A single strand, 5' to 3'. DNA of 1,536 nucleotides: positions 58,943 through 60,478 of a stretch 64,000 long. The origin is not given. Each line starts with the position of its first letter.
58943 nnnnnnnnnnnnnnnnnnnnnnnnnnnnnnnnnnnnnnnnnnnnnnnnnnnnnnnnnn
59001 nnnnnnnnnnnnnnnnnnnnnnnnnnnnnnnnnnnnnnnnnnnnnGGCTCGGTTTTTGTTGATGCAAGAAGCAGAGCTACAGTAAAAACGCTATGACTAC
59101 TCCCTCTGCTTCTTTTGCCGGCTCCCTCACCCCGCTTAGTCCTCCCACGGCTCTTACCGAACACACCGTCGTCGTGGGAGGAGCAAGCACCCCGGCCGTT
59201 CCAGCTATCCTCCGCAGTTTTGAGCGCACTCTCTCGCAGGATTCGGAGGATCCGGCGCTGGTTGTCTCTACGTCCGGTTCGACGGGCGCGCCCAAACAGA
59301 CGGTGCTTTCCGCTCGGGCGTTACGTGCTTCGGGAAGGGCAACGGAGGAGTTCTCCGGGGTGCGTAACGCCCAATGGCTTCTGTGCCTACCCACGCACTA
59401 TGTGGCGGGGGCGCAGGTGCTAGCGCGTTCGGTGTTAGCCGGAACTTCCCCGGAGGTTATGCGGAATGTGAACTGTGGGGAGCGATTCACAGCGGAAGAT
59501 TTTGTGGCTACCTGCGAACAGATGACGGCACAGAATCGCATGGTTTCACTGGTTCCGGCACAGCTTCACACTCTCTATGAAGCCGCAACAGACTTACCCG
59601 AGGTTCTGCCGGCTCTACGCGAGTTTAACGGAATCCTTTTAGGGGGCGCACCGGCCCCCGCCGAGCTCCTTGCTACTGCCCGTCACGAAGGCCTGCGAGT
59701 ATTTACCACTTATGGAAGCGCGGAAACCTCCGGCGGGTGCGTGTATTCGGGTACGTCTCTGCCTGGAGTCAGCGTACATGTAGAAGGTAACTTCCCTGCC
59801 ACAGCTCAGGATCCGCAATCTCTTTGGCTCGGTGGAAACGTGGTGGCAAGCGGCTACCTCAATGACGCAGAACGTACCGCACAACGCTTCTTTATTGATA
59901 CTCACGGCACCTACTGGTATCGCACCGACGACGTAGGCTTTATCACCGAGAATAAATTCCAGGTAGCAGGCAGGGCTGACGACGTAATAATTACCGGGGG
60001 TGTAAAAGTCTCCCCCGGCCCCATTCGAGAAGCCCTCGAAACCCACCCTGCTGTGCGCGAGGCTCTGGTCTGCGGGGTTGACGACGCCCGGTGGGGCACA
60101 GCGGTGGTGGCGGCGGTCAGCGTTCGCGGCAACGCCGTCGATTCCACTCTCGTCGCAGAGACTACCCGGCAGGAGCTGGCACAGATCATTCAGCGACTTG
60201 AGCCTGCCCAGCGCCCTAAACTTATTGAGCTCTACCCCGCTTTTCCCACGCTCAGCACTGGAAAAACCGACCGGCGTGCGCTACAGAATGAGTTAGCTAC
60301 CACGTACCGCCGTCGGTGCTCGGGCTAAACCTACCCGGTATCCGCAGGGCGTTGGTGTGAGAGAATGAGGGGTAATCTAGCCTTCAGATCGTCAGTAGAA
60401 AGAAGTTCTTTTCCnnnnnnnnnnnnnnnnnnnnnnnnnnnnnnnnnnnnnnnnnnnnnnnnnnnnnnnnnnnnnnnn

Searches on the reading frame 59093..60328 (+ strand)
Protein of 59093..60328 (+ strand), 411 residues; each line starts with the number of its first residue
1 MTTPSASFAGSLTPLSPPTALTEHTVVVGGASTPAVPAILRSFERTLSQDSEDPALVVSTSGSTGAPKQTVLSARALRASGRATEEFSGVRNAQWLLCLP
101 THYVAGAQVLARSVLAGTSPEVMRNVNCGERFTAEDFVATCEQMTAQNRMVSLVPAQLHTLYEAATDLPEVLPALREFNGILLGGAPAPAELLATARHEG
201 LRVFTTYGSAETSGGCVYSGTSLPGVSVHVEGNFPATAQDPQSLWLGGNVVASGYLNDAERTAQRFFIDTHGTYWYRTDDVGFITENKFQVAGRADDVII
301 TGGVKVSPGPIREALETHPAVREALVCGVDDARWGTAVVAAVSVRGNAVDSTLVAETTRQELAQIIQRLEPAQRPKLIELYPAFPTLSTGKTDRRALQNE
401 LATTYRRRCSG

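Call 54: search_protein_families(library=ncbifam, max_evalue=1e-10, proteins=[window:59093-60328:+])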
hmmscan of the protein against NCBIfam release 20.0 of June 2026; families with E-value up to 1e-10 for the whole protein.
window:59093-60328:+ (411 aa): 76 families (the best 25 are shown)
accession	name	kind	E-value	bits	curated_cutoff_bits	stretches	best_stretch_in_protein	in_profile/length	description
NF005877.1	PRK07824.1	equivalog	2.5e-86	290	345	1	33-399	23-360/362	o-succinylbenzoate--CoA ligase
TIGR01923.1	menE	equivalog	6.9e-46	157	330.15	1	50-396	111-441/442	o-succinylbenzoate--CoA ligase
NF004837.0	PRK06187.1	subfamily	3.1e-39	134.6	476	1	48-404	166-525/531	long-chain-fatty-acid--CoA ligase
NF006539.0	PRK09029.1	equivalog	1.1e-38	133.3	494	1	47-404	130-454/458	o-succinylbenzoate--CoA ligase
NF002966.0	PRK03640.1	equivalog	1.9e-37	129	556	1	50-401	139-480/483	o-succinylbenzoate--CoA ligase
NF005662.0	PRK07445.1-4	equivalog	1.1e-32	113.2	640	1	47-403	118-463/467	O-succinylbenzoic acid--CoA ligase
NF005660.0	PRK07445.1-2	equivalog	1.1e-31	110.1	525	1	47-401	65-390/397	O-succinylbenzoic acid--CoA ligase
NF006572.0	PRK09088.1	equivalog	5.8e-29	101.1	696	1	45-403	133-489/491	acyl-CoA synthetase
TIGR01733.1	AA-adenyl-dom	subfamily_domain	7.9e-29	100.7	317.4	1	46-326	114-409/409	amino acid adenylation domain-containing protein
NF005858.0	PRK07787.1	subfamily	9.3e-29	100.2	575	1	36-399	113-470/471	acyl-CoA synthetase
NF005714.0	PRK07529.1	subfamily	4e-26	91.5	632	1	49-404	215-579/640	acyl-CoA synthetase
NF005702.0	PRK07514.1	subfamily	6.2e-26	90.8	558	1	46-406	151-505/506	malonyl-CoA synthase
NF005661.0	PRK07445.1-3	equivalog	1.8e-25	89.4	795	1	39-404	96-460/468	O-succinylbenzoic acid--CoA ligase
NF004838.1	PRK06188.1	equivalog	2.3e-25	88.9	875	1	238-400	363-522/524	fatty-acid--CoA ligase FadD8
NF004114.0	PRK05605.1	equivalog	4.9e-25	87.9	766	1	243-404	421-572/575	long-chain-fatty-acid--CoA ligase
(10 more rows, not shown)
